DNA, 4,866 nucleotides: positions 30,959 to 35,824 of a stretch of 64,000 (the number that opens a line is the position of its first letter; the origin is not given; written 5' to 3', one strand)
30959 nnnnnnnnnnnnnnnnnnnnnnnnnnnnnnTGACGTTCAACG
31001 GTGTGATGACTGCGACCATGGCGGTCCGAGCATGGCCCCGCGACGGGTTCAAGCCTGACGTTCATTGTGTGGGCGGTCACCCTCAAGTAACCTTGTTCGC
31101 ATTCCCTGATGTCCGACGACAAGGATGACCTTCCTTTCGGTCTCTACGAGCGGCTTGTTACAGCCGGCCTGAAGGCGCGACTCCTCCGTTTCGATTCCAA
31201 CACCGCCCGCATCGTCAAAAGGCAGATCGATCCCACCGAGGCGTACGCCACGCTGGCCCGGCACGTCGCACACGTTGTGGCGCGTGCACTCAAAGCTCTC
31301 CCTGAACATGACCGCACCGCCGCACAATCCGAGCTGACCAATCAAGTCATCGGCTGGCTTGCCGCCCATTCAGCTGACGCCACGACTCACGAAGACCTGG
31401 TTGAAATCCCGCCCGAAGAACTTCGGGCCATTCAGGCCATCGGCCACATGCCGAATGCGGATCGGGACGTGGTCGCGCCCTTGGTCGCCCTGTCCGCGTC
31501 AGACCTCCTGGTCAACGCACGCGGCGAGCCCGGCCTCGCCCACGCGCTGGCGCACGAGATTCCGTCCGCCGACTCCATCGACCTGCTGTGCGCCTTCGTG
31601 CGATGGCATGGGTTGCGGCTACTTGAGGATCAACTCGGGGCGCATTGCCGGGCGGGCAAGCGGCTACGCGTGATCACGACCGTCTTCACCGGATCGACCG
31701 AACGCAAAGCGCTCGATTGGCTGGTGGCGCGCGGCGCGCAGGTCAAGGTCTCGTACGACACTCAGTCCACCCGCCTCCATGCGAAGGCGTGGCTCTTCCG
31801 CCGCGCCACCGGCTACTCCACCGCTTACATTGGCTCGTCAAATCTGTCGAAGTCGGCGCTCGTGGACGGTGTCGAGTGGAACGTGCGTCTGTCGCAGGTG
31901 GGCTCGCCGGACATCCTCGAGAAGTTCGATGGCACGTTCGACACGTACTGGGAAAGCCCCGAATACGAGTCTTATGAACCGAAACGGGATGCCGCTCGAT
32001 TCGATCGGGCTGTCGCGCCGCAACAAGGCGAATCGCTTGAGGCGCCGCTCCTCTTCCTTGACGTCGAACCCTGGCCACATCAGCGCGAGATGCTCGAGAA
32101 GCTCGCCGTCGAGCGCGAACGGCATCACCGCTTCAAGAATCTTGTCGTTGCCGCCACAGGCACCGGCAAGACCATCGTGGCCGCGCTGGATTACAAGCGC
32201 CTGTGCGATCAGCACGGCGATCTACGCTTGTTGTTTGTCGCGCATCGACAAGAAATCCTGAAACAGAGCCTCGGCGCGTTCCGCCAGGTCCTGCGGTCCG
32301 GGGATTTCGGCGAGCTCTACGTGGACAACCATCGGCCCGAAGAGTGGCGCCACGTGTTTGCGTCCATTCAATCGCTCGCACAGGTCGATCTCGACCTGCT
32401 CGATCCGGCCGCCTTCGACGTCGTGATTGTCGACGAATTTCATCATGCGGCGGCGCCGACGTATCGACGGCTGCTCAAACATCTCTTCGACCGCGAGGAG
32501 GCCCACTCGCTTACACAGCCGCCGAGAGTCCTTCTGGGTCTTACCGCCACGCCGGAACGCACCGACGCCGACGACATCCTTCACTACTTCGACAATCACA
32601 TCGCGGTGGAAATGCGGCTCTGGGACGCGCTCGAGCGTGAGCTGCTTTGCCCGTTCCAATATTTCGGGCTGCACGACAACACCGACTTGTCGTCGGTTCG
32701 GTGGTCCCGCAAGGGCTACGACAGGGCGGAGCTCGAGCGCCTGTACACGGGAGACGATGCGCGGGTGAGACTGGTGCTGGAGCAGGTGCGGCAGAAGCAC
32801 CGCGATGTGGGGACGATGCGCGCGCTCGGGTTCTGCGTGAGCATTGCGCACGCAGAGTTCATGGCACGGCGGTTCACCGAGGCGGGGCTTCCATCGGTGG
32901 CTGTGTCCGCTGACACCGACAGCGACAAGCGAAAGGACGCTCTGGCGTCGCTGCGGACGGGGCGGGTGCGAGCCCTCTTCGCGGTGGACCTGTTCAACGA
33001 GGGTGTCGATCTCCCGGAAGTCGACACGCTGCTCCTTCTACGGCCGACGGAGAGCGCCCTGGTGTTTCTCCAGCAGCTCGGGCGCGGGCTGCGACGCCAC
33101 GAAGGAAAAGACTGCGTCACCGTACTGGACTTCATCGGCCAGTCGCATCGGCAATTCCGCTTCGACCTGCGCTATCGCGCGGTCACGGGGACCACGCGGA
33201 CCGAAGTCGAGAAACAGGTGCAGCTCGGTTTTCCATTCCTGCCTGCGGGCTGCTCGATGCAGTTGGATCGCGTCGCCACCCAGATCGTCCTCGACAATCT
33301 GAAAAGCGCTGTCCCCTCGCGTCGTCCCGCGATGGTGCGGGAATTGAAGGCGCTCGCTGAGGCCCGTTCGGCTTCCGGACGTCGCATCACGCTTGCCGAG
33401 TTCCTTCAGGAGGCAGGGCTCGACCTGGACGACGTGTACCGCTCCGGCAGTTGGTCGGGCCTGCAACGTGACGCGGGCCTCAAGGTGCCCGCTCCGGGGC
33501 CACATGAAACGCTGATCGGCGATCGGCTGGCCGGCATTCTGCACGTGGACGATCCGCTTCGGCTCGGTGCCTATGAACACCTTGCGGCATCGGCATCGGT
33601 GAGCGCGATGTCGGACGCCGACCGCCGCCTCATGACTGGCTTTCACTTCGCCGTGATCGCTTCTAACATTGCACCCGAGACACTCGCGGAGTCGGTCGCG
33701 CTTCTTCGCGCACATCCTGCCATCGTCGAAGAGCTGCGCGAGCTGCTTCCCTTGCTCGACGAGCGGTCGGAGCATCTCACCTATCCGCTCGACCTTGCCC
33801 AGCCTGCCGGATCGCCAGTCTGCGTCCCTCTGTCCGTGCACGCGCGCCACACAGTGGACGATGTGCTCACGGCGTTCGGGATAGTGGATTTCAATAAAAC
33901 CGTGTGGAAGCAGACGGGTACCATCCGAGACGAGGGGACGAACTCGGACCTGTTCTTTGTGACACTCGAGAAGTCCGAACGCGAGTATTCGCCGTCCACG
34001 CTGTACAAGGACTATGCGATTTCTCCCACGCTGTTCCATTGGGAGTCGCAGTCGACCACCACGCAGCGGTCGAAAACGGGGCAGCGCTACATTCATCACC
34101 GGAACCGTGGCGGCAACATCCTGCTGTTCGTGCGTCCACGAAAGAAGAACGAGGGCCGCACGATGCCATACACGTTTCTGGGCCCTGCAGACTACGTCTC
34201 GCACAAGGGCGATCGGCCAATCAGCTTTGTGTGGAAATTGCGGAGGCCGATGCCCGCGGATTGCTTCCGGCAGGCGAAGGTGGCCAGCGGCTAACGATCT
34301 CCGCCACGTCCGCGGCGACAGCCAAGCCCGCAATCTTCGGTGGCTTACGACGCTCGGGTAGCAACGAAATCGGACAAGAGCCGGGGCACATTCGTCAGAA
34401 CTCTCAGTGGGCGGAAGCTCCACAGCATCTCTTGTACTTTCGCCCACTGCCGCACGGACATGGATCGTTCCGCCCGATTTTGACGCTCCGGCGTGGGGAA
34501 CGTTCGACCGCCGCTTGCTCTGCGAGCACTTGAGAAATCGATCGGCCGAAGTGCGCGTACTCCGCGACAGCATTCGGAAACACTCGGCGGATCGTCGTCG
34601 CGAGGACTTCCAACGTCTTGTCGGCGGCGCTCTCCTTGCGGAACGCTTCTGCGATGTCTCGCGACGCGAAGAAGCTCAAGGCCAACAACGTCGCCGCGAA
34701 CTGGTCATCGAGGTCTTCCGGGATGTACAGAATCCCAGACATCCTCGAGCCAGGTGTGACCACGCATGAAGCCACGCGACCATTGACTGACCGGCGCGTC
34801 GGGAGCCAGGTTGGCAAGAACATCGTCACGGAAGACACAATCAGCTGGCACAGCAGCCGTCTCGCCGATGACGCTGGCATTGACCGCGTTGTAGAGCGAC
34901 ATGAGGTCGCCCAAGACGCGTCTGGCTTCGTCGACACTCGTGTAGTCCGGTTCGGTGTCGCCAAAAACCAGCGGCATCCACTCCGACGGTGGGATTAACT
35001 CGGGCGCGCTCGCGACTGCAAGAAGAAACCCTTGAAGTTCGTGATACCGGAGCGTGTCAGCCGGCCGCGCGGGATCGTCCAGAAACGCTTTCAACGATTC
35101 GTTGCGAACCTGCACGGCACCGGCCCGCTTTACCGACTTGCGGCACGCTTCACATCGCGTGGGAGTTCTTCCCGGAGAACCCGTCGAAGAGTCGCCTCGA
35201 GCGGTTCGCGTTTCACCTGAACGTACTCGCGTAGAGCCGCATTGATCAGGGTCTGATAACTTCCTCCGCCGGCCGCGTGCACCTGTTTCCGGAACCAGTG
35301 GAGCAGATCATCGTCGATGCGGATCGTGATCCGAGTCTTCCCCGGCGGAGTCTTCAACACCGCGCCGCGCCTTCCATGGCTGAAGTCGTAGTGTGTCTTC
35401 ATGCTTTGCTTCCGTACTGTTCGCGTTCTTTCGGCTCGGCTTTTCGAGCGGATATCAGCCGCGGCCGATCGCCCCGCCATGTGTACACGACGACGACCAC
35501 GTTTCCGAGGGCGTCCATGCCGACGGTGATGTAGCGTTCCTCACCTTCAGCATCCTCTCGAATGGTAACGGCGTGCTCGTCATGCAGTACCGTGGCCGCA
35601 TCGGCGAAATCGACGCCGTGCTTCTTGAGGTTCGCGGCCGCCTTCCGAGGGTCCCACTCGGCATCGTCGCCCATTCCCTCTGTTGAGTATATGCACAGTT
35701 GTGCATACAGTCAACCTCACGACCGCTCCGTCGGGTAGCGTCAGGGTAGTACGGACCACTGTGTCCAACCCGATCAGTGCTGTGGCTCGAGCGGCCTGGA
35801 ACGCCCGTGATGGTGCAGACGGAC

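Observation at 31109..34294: TA-flanked 1061-aa PLD-nuclease / SF2-helicase / DUF3427 protein: candidate single-gene defence module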

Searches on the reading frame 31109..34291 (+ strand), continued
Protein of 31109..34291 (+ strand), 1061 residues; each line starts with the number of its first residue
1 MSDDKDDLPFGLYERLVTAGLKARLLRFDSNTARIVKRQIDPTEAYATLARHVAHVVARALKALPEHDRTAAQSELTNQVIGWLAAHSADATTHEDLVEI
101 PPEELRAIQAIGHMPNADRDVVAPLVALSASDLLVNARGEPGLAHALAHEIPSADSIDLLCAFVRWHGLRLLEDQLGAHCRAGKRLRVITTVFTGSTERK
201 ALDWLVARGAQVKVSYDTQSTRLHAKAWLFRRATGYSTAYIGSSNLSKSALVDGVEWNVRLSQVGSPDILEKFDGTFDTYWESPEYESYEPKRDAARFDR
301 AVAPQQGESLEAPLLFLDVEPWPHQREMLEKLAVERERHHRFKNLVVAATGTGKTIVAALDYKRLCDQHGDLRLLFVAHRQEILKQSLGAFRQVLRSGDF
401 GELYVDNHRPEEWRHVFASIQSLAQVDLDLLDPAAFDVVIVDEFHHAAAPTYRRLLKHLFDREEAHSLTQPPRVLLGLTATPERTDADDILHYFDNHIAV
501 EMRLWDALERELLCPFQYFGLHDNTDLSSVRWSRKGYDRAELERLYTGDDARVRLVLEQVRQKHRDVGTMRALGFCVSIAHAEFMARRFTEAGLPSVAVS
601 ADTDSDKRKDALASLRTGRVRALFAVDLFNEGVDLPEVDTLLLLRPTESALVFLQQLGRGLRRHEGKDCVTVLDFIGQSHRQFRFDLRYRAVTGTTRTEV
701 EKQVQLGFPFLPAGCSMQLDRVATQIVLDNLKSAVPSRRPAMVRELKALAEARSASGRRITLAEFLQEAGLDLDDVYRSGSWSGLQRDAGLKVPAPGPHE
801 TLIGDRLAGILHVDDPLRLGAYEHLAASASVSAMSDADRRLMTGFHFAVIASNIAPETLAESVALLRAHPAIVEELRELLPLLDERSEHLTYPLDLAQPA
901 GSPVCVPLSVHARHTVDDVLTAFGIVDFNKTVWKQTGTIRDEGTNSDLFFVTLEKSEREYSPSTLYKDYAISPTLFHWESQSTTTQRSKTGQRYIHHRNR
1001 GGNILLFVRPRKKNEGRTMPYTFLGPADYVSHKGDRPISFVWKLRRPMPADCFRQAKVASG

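Call 91: find_homologous_proteins(query=A6, max_evalue=1e-30)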
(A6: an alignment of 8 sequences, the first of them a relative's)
Query A6 (8 sequences) (1033 aa, profile of the alignment): 8000 proteins with E <= 1e-30 among 8000 candidates; the best 120 are listed.
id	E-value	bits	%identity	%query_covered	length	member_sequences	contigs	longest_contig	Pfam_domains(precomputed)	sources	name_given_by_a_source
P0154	0.0e+0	1903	100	100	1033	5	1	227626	PF00270.36,PF13091.13,PF11907.14,PF00271.38,PF04851.22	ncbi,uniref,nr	ncbi:DUF3427 domain-containing protein [Actinoallomurus iriomotensis]|uniref:Helicase n=1 Tax=Actino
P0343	0.0e+0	1883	56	100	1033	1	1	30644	PF00270.36,PF13091.13,PF11907.14,PF00271.38,PF04851.22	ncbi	ncbi:MAG TPA: DUF3427 domain-containing protein [Micromonosporaceae bacterium]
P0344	0.0e+0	1853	80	100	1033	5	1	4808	PF00270.36,PF13091.13,PF09565.17,PF11907.14,PF00271.38,PF04851.22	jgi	jgi:superfamily II DNA or RNA helicase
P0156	0.0e+0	1849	55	100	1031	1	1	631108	PF00270.36,PF13091.13,PF11907.14,PF18766.8,PF00271.38,PF04851.22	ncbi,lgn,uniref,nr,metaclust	ncbi:Superfamily II DNA or RNA helicase [Micromonospora pattaloongensis]|uniref:Superfamily II DNA o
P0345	0.0e+0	1849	56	100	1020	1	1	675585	PF00270.36,PF13091.13,PF11907.14,PF00271.38,PF04851.22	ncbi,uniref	ncbi:DUF3427 domain-containing protein [Micromonospora sp. DT233]|uniref:DUF3427 domain-containing p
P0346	0.0e+0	1846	80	100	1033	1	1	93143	PF00270.36,PF13091.13,PF11907.14,PF18766.8,PF00271.38,PF04851.22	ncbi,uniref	ncbi:DUF3427 domain-containing protein [Actinoallomurus sp. NPDC052274]|uniref:DUF3427 domain-contai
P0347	0.0e+0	1845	79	100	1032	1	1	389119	PF00270.36,PF13091.13,PF11907.14,PF18766.8,PF00271.38,PF04851.22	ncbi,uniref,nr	ncbi:DUF3427 domain-containing protein [Actinoallomurus rhizosphaericola]|uniref:DUF3427 domain-cont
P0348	0.0e+0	1842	85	100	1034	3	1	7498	PF00270.36,PF13091.13,PF11907.14,PF18766.8,PF00271.38,PF04851.22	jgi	jgi:superfamily II DNA or RNA helicase/HKD family nuclease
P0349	0.0e+0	1841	80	100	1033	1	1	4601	PF00270.36,PF13091.13,PF11907.14,PF00271.38,PF04851.22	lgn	-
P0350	0.0e+0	1838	79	100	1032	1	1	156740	PF00270.36,PF13091.13,PF11907.14,PF18766.8,PF00271.38,PF04851.22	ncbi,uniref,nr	ncbi:DUF3427 domain-containing protein [Actinoallomurus soli]|uniref:DUF3427 domain-containing prote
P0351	0.0e+0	1835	80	100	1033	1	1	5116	PF00270.36,PF13091.13,PF11907.14,PF00271.38,PF04851.22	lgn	-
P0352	0.0e+0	1833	80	96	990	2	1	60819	PF00270.36,PF13091.13,PF11907.14,PF18766.8,PF00271.38,PF04851.22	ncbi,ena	-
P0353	0.0e+0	1825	57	99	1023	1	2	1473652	PF00270.36,PF13091.13,PF11907.14,PF00271.38,PF04851.22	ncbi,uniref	ncbi:DUF3427 domain-containing protein [Micromonospora echinaurantiaca]|uniref:DUF3427 domain-contai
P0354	0.0e+0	1820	58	99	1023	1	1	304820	PF00270.36,PF13091.13,PF11907.14,PF00271.38,PF04851.22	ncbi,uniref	ncbi:DUF3427 domain-containing protein [Micromonospora echinaurantiaca]|uniref:DUF3427 domain-contai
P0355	0.0e+0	1818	57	99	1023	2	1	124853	PF00270.36,PF13091.13,PF11907.14,PF00271.38,PF04851.22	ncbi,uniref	ncbi:DUF3427 domain-containing protein [Micromonospora echinaurantiaca]|uniref:DUF3427 domain-contai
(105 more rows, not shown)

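Call 92: search_dna_similar(query=window:31109-34291:+, collection=plasmids, mode=protein, max_rows=15, max_evalue=1e-20)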
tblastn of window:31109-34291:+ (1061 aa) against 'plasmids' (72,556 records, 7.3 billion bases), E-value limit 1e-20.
Records with a match: 104; places in all: 108; records where one place covers at least 80% of the query: 9.
Best place of each record, by identity: <60% 104.
By first word of the organism name: Klebsiella 12; Nostoc 12; Picosynechococcus 6; Apilactobacillus 6; Pseudoalteromonas 5; Streptomyces 5; Lactiplantibacillus 4; Spiroplasma 3; Azospirillum 3; Alicyclobacillus 3; and 40 more.
By predicted mobility (MOB-suite, as given by PLSDB): non-mobilizable 82; mobilizable 12; conjugative 10.
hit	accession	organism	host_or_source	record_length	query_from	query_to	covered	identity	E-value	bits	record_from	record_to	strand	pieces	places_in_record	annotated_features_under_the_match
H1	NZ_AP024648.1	Arthrobacter sp. StoSoilB13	-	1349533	4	1060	100%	45.9%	0e+0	844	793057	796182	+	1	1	record has no annotation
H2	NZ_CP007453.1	Peptoclostridium acidaminophilum DSM 3953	black mud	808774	11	1049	98%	40.2%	0e+0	724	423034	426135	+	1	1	DEAD/DEAH box helicase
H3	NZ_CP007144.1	Hymenobacter swuensis DY53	-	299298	11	1061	99%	39.5%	0e+0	689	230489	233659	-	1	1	DEAD/DEAH box helicase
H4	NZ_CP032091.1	Pseudoalteromonas donghaensis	cell culture,seawater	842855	11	1061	99%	37.8%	0e+0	667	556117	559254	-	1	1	DEAD/DEAH box helicase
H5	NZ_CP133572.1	Pseudoalteromonas sp. HL-AS2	sediment core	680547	11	1061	99%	37.7%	0e+0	673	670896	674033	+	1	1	DUF3427 domain-containing protein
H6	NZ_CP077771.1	Pseudoalteromonas shioyasakiensis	Haliotis discus hannai,plate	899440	11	1061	99%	37.7%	0e+0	679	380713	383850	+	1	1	DEAD/DEAH box helicase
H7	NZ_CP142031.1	Pseudoalteromonas sp. CuT4-3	whole organism,deep-sea sediment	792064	11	1061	99%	37.5%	0e+0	676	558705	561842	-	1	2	DEAD/DEAH box helicase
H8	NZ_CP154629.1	Acetoanaerobium noterae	cell culture,Sludge of a digestion ...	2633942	13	1056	98%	37.1%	0e+0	663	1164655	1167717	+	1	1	none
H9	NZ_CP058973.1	Pseudoalteromonas sp. JSTW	cell culture,marine sediment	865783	11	1061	90%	40.2%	7e-169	698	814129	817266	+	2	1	DEAD/DEAH box helicase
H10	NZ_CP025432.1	Paracoccus zhejiangensis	single cell,sludge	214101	133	803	63%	37.0%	4e-87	317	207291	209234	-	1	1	DUF3427 domain-containing protein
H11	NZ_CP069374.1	Neotabrizicola shimadae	microbial biofilm,biofilm, Nakabusa ...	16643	147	794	61%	36.5%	5e-92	331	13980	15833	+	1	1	DUF3427 domain-containing protein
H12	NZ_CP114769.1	Hymenobacter canadensis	whole organism,lake water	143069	120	749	59%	32.5%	3e-76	283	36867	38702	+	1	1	DEAD/DEAH box helicase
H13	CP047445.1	Spiroplasma citri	Neoaliturus tenellus,cell culture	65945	138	738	57%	33.0%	1e-76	285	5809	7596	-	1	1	DEAD/DEAH box helicase family protein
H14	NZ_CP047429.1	Spiroplasma citri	Neoaliturus tenellus,cell culture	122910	138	738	57%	33.0%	1e-76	285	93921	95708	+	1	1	DEAD/DEAH box helicase family protein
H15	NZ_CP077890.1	Staphylococcus aureus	Homo sapiens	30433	133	772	60%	30.5%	7e-79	291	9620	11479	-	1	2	none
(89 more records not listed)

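Call 93: search_dna_similar(query=window:31109-34291:+, collection=phages, mode=protein, max_rows=10, max_evalue=1e-10)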
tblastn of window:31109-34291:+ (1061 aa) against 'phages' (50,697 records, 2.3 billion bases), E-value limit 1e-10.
Records with a match: 1742; places in all: 1742; records where one place covers at least 80% of the query: 3.
Best place of each record, by identity: <60% 1742.
By first word of the organism name: Mycobacterium 504; Streptococcus 262; Vibrio 162; Escherichia 111; Klebsiella 66; Stx2a-converting 62; Salmonella 61; Pseudomonas 41; Lactobacillus 35; Gordonia 30; and 82 more.
By host as written in the record: Mycobacterium smegmatis mc2 155 366; - 212; Streptococcus thermophilus 102; Mycobacterium smegmatis mc#155 80; Vibrio lentus 50; Escherichia coli 35; Klebsiella pneumoniae 33; Lactococcus lactis 16; and 419 more.
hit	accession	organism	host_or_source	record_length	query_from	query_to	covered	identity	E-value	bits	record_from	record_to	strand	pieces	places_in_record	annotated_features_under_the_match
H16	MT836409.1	Bacteriophage sp.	human fecal samples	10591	98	1060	91%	48.5%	0e+0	840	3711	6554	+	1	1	record has no annotation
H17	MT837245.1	Bacteriophage sp.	human fecal samples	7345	73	1056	93%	39.7%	0e+0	706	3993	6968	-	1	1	record has no annotation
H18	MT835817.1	Bacteriophage sp.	human fecal samples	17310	119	1047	88%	36.6%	3e-170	560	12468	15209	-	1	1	record has no annotation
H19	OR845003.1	Staphylococcus phage SA 1306 Kay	Staphylococcus aureus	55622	133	772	60%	30.3%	8e-79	290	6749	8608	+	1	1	record has no annotation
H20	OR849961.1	Staphylococcus phage SA 1298 Kay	Staphylococcus aureus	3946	133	772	60%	30.3%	3e-79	289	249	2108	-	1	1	record has no annotation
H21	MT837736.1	Bacteriophage sp.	human fecal samples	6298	150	737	55%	31.7%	2e-67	254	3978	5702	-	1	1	record has no annotation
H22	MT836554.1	Bacteriophage sp.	human fecal samples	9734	90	772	64%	25.9%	3e-63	241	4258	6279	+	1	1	record has no annotation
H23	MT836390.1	Bacteriophage sp.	human fecal samples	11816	162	731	54%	29.6%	4e-61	235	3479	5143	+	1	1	record has no annotation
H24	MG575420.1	Proteus phage vB_PmiP_RS10pmA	Proteus mirabilis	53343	323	791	44%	26.2%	9e-16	89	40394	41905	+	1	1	helicase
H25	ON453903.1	Flavonifractor phage Castelnaud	Flavonifractor plautii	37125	323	765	42%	27.7%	3e-24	116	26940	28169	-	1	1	DNA helicase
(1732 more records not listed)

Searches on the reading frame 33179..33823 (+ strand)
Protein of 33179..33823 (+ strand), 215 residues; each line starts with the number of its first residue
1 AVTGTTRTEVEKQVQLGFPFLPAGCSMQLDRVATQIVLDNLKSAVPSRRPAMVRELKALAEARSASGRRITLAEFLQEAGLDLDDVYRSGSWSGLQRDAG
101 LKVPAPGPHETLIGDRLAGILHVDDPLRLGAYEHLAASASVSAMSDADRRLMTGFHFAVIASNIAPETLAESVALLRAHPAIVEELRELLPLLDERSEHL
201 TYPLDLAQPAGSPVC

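Call 77: search_protein_families(library=pfam, proteins=[window:33179-33823:+], max_evalue=1)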
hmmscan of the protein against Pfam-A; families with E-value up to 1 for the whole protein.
window:33179-33823:+ (215 aa): 0 families

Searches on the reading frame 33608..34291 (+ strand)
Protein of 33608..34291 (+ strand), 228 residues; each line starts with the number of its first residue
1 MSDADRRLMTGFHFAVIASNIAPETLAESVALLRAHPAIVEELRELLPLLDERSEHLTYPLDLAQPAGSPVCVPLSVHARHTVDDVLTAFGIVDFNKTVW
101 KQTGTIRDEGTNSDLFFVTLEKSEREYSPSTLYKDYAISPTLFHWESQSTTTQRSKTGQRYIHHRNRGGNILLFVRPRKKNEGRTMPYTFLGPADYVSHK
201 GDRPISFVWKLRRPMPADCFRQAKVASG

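Call 20: search_solved_structures(query=window:33608-34291:+, max_evalue=10, show_alignments=3)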
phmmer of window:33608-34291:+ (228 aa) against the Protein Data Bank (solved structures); distinct sequences matched with E-value up to 10: 1.
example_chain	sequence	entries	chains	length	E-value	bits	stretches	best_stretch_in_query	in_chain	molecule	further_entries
7clg_A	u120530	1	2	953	4e-05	26.6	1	116-198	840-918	Putative helicase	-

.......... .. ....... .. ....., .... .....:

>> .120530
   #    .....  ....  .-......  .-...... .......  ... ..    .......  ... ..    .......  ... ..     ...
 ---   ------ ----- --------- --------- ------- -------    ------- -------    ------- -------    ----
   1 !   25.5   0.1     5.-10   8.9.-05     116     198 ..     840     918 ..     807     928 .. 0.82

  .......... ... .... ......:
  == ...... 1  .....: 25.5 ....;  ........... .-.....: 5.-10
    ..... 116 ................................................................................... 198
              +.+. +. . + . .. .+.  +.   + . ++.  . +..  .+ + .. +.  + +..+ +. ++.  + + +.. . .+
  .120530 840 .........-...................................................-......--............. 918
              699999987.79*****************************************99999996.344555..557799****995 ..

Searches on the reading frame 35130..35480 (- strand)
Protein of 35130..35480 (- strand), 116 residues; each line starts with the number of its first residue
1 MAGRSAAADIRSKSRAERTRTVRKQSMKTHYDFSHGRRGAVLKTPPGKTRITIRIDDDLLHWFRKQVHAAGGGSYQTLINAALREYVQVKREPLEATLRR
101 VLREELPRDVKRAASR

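Call 13: search_protein_families(library=pfam, proteins=[window:35130-35480:-], max_evalue=0.05)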
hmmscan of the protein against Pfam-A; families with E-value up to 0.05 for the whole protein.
window:35130-35480:- (116 aa): 3 families
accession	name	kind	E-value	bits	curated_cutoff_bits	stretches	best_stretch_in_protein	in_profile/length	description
PF14384.12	BrnA_antitoxin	-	2e-13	50.9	26.1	1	14-87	12-68/68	BrnA antitoxin of type II toxin-antitoxin system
PF12441.14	CopG_antitoxin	-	0.0095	17.1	28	1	28-85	21-78/79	CopG antitoxin of type II toxin-antitoxin system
PF09957.15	VapB_antitoxin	-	0.048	14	23.4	0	50-91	2-40/47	Bacterial antitoxin of type II TA system, VapB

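Call 39: search_protein_families(library=padloc, proteins=[window:35130-35480:-], max_evalue=0.01)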
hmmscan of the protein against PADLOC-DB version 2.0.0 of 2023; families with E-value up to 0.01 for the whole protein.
window:35130-35480:- (116 aa): 0 families

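Call 80: search_protein_families(library=ncbifam, proteins=[window:35130-35480:-], max_evalue=0.1)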
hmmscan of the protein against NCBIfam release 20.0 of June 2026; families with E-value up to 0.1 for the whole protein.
window:35130-35480:- (116 aa): 1 family
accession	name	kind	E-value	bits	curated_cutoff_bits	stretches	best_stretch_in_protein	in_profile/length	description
NF002815.0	PRK02967.1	equivalog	0.074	13.1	83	0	49-91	2-44/139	nickel-responsive transcriptional regulator NikR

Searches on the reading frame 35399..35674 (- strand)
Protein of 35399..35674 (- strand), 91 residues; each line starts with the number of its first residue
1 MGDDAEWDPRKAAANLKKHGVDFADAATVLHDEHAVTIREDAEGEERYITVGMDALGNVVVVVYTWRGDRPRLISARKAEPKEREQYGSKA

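Call 13: search_protein_families(library=pfam, proteins=[window:35399-35674:-], max_evalue=0.05)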
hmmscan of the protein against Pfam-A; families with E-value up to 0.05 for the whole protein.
window:35399-35674:- (91 aa): 1 family
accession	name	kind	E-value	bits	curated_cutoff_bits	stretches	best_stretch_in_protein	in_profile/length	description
PF04365.19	BrnT_toxin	-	1e-27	96.7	34.5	1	7-83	1-77/77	Ribonuclease toxin, BrnT, of type II toxin-antitoxin system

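Call 39: search_protein_families(library=padloc, proteins=[window:35399-35674:-], max_evalue=0.01)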
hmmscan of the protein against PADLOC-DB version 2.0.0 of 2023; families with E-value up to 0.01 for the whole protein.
window:35399-35674:- (91 aa): 0 families

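Call 80: search_protein_families(library=ncbifam, proteins=[window:35399-35674:-], max_evalue=0.1)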
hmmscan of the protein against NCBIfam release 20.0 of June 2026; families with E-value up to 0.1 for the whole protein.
window:35399-35674:- (91 aa): 0 families
